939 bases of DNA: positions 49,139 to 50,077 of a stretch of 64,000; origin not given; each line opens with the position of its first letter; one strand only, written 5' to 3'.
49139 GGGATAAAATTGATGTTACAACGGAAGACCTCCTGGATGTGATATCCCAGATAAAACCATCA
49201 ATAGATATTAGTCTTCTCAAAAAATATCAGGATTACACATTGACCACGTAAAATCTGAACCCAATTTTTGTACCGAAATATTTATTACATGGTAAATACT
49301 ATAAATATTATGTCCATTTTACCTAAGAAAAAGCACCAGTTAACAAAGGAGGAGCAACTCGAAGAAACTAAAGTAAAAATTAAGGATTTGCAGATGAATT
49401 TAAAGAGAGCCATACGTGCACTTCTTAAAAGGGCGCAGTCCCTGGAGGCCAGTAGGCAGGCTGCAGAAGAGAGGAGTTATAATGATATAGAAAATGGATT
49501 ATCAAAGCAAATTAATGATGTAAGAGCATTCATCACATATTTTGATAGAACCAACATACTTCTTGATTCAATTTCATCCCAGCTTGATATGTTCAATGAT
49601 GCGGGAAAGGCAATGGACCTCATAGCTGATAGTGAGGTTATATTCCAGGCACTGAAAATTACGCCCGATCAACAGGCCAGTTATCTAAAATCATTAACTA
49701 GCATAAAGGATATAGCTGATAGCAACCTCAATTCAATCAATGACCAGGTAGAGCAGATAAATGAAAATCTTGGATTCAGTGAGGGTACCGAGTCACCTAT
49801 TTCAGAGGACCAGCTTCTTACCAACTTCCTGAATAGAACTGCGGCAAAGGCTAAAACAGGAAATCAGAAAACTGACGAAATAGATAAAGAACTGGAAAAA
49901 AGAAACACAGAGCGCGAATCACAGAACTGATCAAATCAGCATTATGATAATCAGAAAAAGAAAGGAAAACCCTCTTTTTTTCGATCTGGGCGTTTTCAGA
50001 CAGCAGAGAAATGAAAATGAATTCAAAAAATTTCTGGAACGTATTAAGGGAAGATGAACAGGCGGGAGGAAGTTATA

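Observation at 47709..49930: Three-gene operon: unknown protein, MIT-AAA+ (Vps4/CdvC-like) ATPase, and a coiled-coil ESCRT-III-like protein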

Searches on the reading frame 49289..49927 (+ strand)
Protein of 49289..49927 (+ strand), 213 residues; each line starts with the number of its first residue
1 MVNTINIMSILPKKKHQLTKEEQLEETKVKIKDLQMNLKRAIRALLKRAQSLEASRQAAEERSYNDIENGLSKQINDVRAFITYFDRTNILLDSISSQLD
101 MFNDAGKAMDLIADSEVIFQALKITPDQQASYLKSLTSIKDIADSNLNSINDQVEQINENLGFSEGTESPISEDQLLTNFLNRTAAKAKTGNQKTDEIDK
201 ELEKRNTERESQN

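Call 3: search_protein_families(library=pfam, proteins=[window:49289-49927:+], max_evalue=1)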
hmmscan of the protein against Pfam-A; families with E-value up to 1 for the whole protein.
window:49289-49927:+ (213 aa): 5 families
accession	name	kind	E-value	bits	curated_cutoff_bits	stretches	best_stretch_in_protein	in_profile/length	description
PF09230.16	DFF40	-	0.0081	16.4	25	1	27-106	50-130/225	DNA fragmentation factor 40 kDa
PF16146.10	DUF4854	-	0.019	15.8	28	1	92-173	11-86/102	Domain of unknown function (DUF4854)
PF25366.1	RUFY4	-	0.052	14.3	27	1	12-65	6-59/90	RUFY4-like domain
PF24089.1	DUF7374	-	0.078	13.3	27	1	54-116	3-63/106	Family of unknown function (DUF7374)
PF07072.16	ZapD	-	0.32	11.1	27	1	127-191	50-115/210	Cell division protein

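Call 6: search_solved_structures(query=window:49289-49927:+, max_evalue=10)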
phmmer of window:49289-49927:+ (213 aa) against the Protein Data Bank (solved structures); distinct sequences matched with E-value up to 10: 3.
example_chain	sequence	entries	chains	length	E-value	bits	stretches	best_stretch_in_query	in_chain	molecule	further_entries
4x51_A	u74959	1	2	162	0.22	14.5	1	8-87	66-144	Interleukin-10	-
9s9j_A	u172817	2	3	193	0.3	14.1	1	14-129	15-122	Cell division protein CdvB, Vps2 like protein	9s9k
7wxz_A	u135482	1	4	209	1.5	11.8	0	125-164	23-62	Spike protein S2'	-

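Call 8: search_protein_families(library=ncbifam, proteins=[window:49289-49927:+], max_evalue=1)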
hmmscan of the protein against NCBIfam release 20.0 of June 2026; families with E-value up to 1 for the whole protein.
window:49289-49927:+ (213 aa): 4 families
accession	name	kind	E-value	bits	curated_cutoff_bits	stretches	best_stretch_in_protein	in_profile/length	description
NF005269.0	PRK06771.1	equivalog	0.0064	17.1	90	1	134-173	19-57/97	hypothetical protein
NF003655.0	PRK05287.1-3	equivalog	0.062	13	271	1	62-184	15-124/245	cell division protein ZapD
NF041008.1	cell_div_CdvB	equivalog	0.23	11.1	370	1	4-103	4-104/260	cell division protein CdvB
TIGR03891.1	thiopep_ocin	subfamily_domain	0.5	10.2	48.45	1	113-207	111-207/263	thiopeptide-type bacteriocin biosynthesis protein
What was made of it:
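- The window g3 alone does not reach Snf7 or CdvB significantly (calls 3, 6, 8).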

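Call 9: find_homologous_proteins(query=window:49289-49927:+, max_evalue=0.001)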
Query window:49289-49927:+ (213 aa): 9 proteins with E <= 0.001 among 290 candidates.
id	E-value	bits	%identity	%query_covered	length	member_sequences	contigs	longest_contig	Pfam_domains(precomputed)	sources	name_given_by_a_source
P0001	7.8e-115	399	96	97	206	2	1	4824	-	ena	-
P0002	8.8e-113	392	91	100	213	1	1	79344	-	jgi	jgi:hypothetical protein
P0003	1.1e-107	376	91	96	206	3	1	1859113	-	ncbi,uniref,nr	ncbi:MAG: hypothetical protein RE471_03945 [Ferroplasma sp.]|uniref:hypothetical protein n=1 Tax=Fer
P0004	1.8e-97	342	81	98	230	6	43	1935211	-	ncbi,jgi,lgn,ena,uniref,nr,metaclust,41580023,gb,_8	ncbi:hypothetical protein FAD_0484 [Ferroplasma acidiphilum]|jgi:hypothetical protein|uniref:Unchara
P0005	4.4e-95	335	83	95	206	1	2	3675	-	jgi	jgi:hypothetical protein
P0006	5.9e-93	328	82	86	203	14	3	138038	-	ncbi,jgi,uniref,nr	ncbi:MAG: hypothetical protein AMDU4_FER2C00038G0030 [Ferroplasma sp. Type II]|jgi:hypothetical prot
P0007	9.4e-89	314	78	95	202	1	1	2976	-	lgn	-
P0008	8.2e-88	311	77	95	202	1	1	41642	-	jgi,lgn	jgi:hypothetical protein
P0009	6.0e-77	275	67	96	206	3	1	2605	-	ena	-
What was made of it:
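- Organism and synteny: The g3 homologues are from Ferroplasma, at 81-96% identity (call 9).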

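Call 24: search_solved_structures(query=A1, max_evalue=10, show_alignments=2)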
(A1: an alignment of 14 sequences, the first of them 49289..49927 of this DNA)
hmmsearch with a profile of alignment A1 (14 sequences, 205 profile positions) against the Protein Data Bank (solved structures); distinct sequences matched with E-value up to 10: 19.
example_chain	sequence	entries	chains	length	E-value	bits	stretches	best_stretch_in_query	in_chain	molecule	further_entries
9s9j_A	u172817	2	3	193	8.3e-06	29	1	16-116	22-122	Cell division protein CdvB, Vps2 like protein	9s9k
8frp_A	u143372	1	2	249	0.015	18.4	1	78-161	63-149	Lipopolysaccharide export system ATP-binding protein LptB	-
8frl_A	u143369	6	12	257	0.015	18.3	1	78-161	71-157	Lipopolysaccharide export system ATP-binding protein LptB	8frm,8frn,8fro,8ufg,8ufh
3frt_A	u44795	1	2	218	0.034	17.1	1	14-169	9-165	Charged multivesicular body protein 3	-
9c7z_A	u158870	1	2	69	0.04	16.9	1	95-155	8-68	HALC3_919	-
2df4_C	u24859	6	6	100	0.067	16.2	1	112-185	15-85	Aspartyl/glutamyl-tRNA(Asn/Gln) amidotransferase subunit C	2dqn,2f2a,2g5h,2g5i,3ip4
1i3p_A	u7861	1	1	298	0.095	15.7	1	30-81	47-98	EARLY 35 KDA PROTEIN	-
1i3s_A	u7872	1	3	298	0.11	15.4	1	30-81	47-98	EARLY 35 KDA PROTEIN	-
3frv_A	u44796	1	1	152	0.12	15.3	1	3-125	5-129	Charged multivesicular body protein 3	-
2fun_A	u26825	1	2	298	0.13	15.3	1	30-81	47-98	Early 35 kDa protein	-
1p35_A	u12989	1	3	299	0.13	15.3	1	30-81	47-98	P35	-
1i4e_A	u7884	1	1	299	0.13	15.3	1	30-81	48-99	Early 35 kDa protein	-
2gd5_A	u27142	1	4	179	0.13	15.3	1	14-160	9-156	Charged multivesicular body protein 3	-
3h32_B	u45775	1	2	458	0.62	13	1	142-198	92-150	Fibrinogen beta chain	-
3ghg_B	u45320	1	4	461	0.63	13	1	142-198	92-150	Fibrinogen beta chain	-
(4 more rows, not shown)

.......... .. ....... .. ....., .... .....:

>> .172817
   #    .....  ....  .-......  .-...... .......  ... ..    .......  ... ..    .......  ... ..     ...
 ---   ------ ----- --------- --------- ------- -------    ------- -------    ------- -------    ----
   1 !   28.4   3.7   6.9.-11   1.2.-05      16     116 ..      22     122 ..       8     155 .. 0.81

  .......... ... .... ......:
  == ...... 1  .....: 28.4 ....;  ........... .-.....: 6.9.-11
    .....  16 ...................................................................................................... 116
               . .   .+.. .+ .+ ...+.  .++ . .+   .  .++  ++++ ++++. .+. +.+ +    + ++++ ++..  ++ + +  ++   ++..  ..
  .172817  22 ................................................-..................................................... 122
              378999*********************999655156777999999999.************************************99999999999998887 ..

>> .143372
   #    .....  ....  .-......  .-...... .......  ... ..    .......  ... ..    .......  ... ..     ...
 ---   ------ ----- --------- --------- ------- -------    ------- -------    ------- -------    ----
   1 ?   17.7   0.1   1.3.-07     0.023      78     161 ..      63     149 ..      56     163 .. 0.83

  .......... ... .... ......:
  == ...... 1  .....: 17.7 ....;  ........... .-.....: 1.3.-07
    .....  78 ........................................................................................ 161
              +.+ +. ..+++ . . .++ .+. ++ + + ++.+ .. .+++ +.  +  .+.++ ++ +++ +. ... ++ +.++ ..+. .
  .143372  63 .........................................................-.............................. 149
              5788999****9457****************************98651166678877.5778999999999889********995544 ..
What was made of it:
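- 49310..49930 (+): g3: 206-aa divergent ESCRT-III/Snf7-superfamily protein (arCOG07402 orthologue). The family profile hits CdvB (PDB 9s9j) at E=8.3e-6 and CHMP3 at 0.03 (call 24).
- On ESCRT-III / Snf7 (Pfam PF03357): The whole-family profile has CdvB (9s9j) as its top PDB hit at E=8.3e-6, followed by CHMP3 (call 24).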

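Call 25: search_protein_families(library=pfam, alignment_id=A1, max_evalue=1)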
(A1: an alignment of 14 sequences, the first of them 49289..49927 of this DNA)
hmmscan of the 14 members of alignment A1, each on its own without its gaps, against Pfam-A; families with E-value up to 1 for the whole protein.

A. member 1, window:49289-49927:+ (213 aa): 5 families
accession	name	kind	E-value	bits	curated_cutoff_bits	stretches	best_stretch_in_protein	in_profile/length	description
PF09230.16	DFF40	-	0.0081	16.4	25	1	27-106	50-130/225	DNA fragmentation factor 40 kDa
PF16146.10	DUF4854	-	0.019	15.8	28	1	92-173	11-86/102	Domain of unknown function (DUF4854)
PF25366.1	RUFY4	-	0.052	14.3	27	1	12-65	6-59/90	RUFY4-like domain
PF24089.1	DUF7374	-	0.078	13.3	27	1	54-116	3-63/106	Family of unknown function (DUF7374)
PF07072.16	ZapD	-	0.32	11.1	27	1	127-191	50-115/210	Cell division protein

B. families by the number of members that match (of 14 scanned): 33 families (the first 25 are shown)
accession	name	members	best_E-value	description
PF09230.16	DFF40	9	0.0081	DNA fragmentation factor 40 kDa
PF03357.26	Snf7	4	1.4e-11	Snf7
PF16146.10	DUF4854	4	0.019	Domain of unknown function (DUF4854)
PF25366.1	RUFY4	4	0.025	RUFY4-like domain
PF07072.16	ZapD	2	0.32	Cell division protein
PF05531.17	NPV_P10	2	0.88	Nucleopolyhedrovirus P10 protein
PF13680.12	DUF4152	1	0.0074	Protein of unknown function (DUF4152)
PF12024.13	DUF3512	1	0.011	Domain of unknown function (DUF3512)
PF02284.21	COX5A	1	0.014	Cytochrome c oxidase subunit Va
PF21652.2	YDR124W_N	1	0.018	YDR124W, N-terminal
PF08228.16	RNase_P_pop3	1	0.02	RNase P subunit Pop3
PF05929.16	Phage_GPO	1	0.025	Phage capsid scaffolding protein (GPO) serine peptidase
PF05094.17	LEF-9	1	0.026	Late expression factor 9 (LEF-9)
PF01536.21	SAM_decarbox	1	0.028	Adenosylmethionine decarboxylase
PF03469.19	XH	1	0.034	XH domain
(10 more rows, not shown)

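Call 43: predict_structure(alignment_id=A4)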
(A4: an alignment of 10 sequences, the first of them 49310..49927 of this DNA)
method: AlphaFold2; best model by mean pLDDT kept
length: 206 residues; sequences in the alignment: 10
mean_pLDDT: 76.8   pTM: 0.61
mean pLDDT of the five models: 76.8, 72.4, 72.0, 70.9, 70.7
residues with pLDDT >= 90: 25; 70-90: 129; 50-70: 34; < 50: 18
segments of 3 or more residues with pLDDT < 50: 1-7, 159-161, 184-188
pLDDT, mean of each block of 10 residues (from residue 1): 47 82 87 87 92 92 91 86 87 86 79 81 85 83 83 65 65 68 49 56 52
secondary structure, 60 per line:
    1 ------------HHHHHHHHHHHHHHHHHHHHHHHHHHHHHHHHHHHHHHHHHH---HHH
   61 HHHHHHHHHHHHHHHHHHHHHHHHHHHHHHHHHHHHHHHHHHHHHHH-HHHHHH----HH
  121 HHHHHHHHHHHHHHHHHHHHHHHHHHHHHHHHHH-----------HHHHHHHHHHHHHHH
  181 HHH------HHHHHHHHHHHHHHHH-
elements in order: H13-54 H58-107 H109-114 H119-154 H166-183 H190-205
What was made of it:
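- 49310..49930 (+): The AlphaFold2 model has six helices (13-54, 58-107, 109-114, 119-154, 166-183, 190-205) at pLDDT 76.8 (call 43).
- On ESCRT-III / Snf7 (Pfam PF03357): The AlphaFold2 helices are 13-54, 58-107, 109-114, 119-154, 166-183 and 190-205, at pLDDT 76.8 (call 43).
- Closest known: Eukaryotic and Asgard ESCRT-III. Same: The helix layout matches, with a long alpha1-alpha2 pair followed by shorter helices and a C-terminal helix (call 43).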

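Call 47: fold_search(model_id=the predicted structure, library=pdb)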
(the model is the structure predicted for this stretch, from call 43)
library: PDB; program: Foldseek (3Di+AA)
matches with E <= 10: 526; with E <= 0.001: 0
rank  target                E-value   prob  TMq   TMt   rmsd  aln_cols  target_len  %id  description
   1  9s9k_A                4.3e-03  1.00  0.38  0.44  27.9       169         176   22  S. islandicus CdvB (semi open) (released 2026-01-28)
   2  9s9k_B                6.6e-03  1.00  0.39  0.45  28.1       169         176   22  S. islandicus CdvB (semi open) (released 2026-01-28)
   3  9s9j                  9.5e-03  1.00  0.37  0.44  16.8       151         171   20  S. islandicus CdvB (closed) (released 2026-01-28)
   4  9s98_C                1.5e-02  1.00  0.41  0.44  16.9       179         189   14  CdvB2 filament - high twist, class A (released 2026-01-28)
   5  9s98_A                3.5e-02  1.00  0.41  0.45  19.2       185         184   14  CdvB2 filament - high twist, class A (released 2026-01-28)
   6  9s98_B                3.7e-02  1.00  0.37  0.39  17.1       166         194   15  CdvB2 filament - high twist, class A (released 2026-01-28)
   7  9s99_A                4.1e-02  1.00  0.37  0.40  17.3       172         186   14  CdvB2 filament - high twist, class B (released 2026-01-28)
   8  9s97_A                5.6e-02  0.99  0.36  0.39  17.3       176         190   14  CdvB2 filament - low twist (released 2026-01-28)
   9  9jih_A                7.7e-02  0.84  0.30  0.25  23.2       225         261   14  Crystal structure of BAR domain of ACAP4 (released 2026-01-14)
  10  5vju                  8.1e-02  0.97  0.38  0.40  12.4       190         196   13  De Novo Photosynthetic Reaction Center Protein Variant Equipped with His-Tyr H-bond, Heme B, and Cd(II) ions (released 2018-04-25)
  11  9s99_B                1.2e-01  0.97  0.38  0.39  20.1       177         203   14  CdvB2 filament - high twist, class B (released 2026-01-28)
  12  8d9p                  1.2e-01  0.95  0.38  0.40  14.2       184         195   15  De Novo Photosynthetic Reaction Center Protein Equipped with Heme B and Mn(II) cations (released 2022-09-28)
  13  9s97_C                1.2e-01  0.98  0.37  0.39  17.4       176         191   14  CdvB2 filament - low twist (released 2026-01-28)
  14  9jih_B                1.2e-01  0.75  0.30  0.25  23.3       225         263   14  Crystal structure of BAR domain of ACAP4 (released 2026-01-14)
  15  5vjs                  1.3e-01  0.91  0.36  0.38  13.6       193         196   12  De Novo Photosynthetic Reaction Center Protein Equipped with Heme B, a synthetic Zn porphyrin, and Zn(II) cations (released 2018-04-25)
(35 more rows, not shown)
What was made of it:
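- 49310..49930 (+): The top 8 Foldseek hits in PDB are S. islandicus CdvB and CdvB2 (call 47).
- On ESCRT-III / Snf7 (Pfam PF03357): The top 8 Foldseek hits are CdvB and CdvB2 at probability 1.0 (call 47).
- On PspA/Vipp1 (considered for g3): PspA structures rank 40th or lower in Foldseek (call 47).
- Closest known: CdvABC cell-division system of Sulfolobales and other TACK archaea. Same: CdvB and CdvB2 are the best sequence-profile and structural matches for g3 (calls 24, 47).
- Closest known: Eukaryotic and Asgard ESCRT-III. Same: CHMP3, CHMP1B and CHMP2A appear among the profile and fold hits (calls 24, 47).
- Closest known: PspA/Vipp1. Same: PspA rods appear far down the Foldseek list (ranks 40 and 44, call 47).
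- Structural scores are modest: Foldseek E-values for g3 are 4e-3 or worse, and TM-scores are about 0.4 (call 47). All-helical proteins give promiscuous Foldseek matches to BAR domains and designed bundles (call 47). The eight best structural matches to g3 are all CdvB or CdvB2, at probability 1.0 (call 47).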

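Call 50: search_protein_representatives(alignment_id=A4)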
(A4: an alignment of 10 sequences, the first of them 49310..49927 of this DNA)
Query: 10 sequences, 206 profile positions. Proteins with E-value up to 0.001 (for the whole library): 4; up to 1e-10: 4; up to 1e-30: 2. The best 4 are listed.
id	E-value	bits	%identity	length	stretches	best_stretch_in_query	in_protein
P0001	3.7e-117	405.5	-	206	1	1-206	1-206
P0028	4.0e-54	199.6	-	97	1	1-96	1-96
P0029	5.1e-24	101.3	-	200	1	1-201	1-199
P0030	6.7e-21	91.1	-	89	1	1-53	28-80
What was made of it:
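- Tried and rejected: A full HMMER scan of 1.84 billion representatives with the Ferroplasma-only g3 profile found just 4 clusters (call 50).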

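Call 61: find_encoding_contigs(protein=P0004, flank=10000, max_places=2)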
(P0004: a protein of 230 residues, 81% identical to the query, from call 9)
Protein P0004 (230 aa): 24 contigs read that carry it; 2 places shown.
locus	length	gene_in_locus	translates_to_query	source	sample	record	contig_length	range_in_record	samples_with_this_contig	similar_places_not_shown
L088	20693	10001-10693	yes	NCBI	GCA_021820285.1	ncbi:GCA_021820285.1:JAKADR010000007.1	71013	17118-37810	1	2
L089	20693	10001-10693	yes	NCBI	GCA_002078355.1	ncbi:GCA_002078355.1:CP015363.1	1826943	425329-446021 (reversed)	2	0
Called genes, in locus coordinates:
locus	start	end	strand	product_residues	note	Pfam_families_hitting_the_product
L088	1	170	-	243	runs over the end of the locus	PF02358:Trehalose_PPase, PF08282:Hydrolase_3 (faint)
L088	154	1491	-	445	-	PF00982:Glyco_transf_20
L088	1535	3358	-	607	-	PF19291:TREH_N, PF00723:Glyco_hydro_15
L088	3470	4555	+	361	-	PF02746:MR_MLE_N, PF13378:MR_MLE_C, PF26685:DUF8230_C (weak)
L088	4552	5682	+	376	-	PF04389:Peptidase_M28 (weak), PF01546:Peptidase_M20, PF07687:M20_dimer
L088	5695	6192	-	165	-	PF13420:Acetyltransf_4 (weak), PF00583:Acetyltransf_1, PF13508:Acetyltransf_7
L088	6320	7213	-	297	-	-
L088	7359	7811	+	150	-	-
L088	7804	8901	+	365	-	PF13191:AAA_16 (weak), PF07728:AAA_5 (weak), PF00004:AAA, PF17862:AAA_lid_3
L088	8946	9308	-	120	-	PF09851:SHOCT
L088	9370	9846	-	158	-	PF12802:MarR_2 (weak), PF24034:DUF7343, PF01047:MarR (weak), PF13412:HTH_24 (weak)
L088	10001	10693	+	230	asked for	-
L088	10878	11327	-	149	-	PF13420:Acetyltransf_4 (weak), PF13673:Acetyltransf_10, PF00583:Acetyltransf_1, PF13508:Acetyltransf_7, PF08445:FR47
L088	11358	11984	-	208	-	-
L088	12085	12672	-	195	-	PF00827:Ribosomal_L15e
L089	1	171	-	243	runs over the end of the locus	PF02358:Trehalose_PPase, PF08282:Hydrolase_3 (faint)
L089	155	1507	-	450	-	PF00982:Glyco_transf_20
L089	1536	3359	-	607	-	PF19291:TREH_N, PF00723:Glyco_hydro_15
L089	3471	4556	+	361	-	PF02746:MR_MLE_N, PF13378:MR_MLE_C, PF26685:DUF8230_C (faint)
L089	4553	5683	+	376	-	PF04389:Peptidase_M28 (weak), PF01546:Peptidase_M20, PF07687:M20_dimer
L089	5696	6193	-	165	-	PF13420:Acetyltransf_4 (weak), PF00583:Acetyltransf_1, PF13508:Acetyltransf_7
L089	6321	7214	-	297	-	-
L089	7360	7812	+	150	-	-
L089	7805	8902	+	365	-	PF13191:AAA_16 (weak), PF07728:AAA_5 (weak), PF00004:AAA, PF17862:AAA_lid_3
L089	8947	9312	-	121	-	PF09851:SHOCT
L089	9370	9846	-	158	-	PF12802:MarR_2 (weak), PF24034:DUF7343, PF01047:MarR (weak), PF13412:HTH_24 (weak)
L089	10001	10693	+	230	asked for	-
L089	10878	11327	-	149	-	PF13420:Acetyltransf_4 (weak), PF13673:Acetyltransf_10, PF00583:Acetyltransf_1, PF13508:Acetyltransf_7, PF08445:FR47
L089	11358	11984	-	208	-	-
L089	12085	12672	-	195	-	PF00827:Ribosomal_L15e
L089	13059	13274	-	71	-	-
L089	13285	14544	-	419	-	PF00004:AAA, PF25361:AAA_lid_RFC1 (weak)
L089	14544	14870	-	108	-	PF01588:tRNA_bind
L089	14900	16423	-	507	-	PF01943:Polysacc_synt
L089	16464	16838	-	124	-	PF03625:DUF302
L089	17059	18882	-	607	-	PF00013:KH_1 (weak)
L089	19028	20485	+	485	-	PF01409:tRNA-synt_2d, PF17759:tRNA_synthFbeta (weak)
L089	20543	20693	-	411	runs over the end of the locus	PF07690:MFS_1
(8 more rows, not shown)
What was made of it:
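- The same order holds in F. acidiphilum (call 61).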

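Call 62: find_encoding_contigs(protein=P0003, flank=10000, max_places=1)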
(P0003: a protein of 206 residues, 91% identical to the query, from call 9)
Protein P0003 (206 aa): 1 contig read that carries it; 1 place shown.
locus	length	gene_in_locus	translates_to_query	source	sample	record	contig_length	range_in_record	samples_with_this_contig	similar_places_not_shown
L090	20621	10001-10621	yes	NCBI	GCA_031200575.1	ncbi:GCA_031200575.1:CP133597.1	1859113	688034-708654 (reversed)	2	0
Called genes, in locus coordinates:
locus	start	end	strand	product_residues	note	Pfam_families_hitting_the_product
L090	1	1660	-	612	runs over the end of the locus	PF19291:TREH_N, PF00723:Glyco_hydro_15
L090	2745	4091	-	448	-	PF07690:MFS_1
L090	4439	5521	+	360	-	PF02746:MR_MLE_N, PF13378:MR_MLE_C, PF26685:DUF8230_C (weak)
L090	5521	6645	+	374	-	PF01546:Peptidase_M20, PF07687:M20_dimer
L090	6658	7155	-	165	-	PF13420:Acetyltransf_4, PF00583:Acetyltransf_1, PF13508:Acetyltransf_7 (weak)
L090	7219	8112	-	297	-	-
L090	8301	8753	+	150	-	-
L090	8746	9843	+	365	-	PF04212:MIT (faint), PF13191:AAA_16 (weak), PF07728:AAA_5 (faint), PF00004:AAA, PF17862:AAA_lid_3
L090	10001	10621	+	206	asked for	-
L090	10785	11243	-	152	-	PF00583:Acetyltransf_1, PF13673:Acetyltransf_10, PF13508:Acetyltransf_7, PF08445:FR47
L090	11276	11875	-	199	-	-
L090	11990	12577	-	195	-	PF00827:Ribosomal_L15e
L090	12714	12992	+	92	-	-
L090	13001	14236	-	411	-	PF20720:nSTAND3 (weak), PF00004:AAA, PF25361:AAA_lid_RFC1 (weak)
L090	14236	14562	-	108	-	PF01588:tRNA_bind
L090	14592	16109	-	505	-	PF01943:Polysacc_synt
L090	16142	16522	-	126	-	PF03625:DUF302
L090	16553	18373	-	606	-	PF01850:PIN (weak), PF20720:nSTAND3 (faint), PF00013:KH_1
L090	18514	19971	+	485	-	PF00152:tRNA-synt_2 (faint), PF01409:tRNA-synt_2d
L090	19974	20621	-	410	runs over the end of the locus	PF07690:MFS_1, PF13347:MFS_2, PF12832:MFS_1_like, PF07690:MFS_1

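Call 79: search_protein_families(library=phrogs, proteins=[window:49310-49927:+], max_evalue=0.01)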
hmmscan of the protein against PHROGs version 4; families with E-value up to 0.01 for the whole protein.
window:49310-49927:+ (206 aa): 0 families

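Call 80: search_protein_families(library=padloc, proteins=[window:49310-49927:+], max_evalue=0.001)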
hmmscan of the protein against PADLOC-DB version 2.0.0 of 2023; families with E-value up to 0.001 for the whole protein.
window:49310-49927:+ (206 aa): 0 families
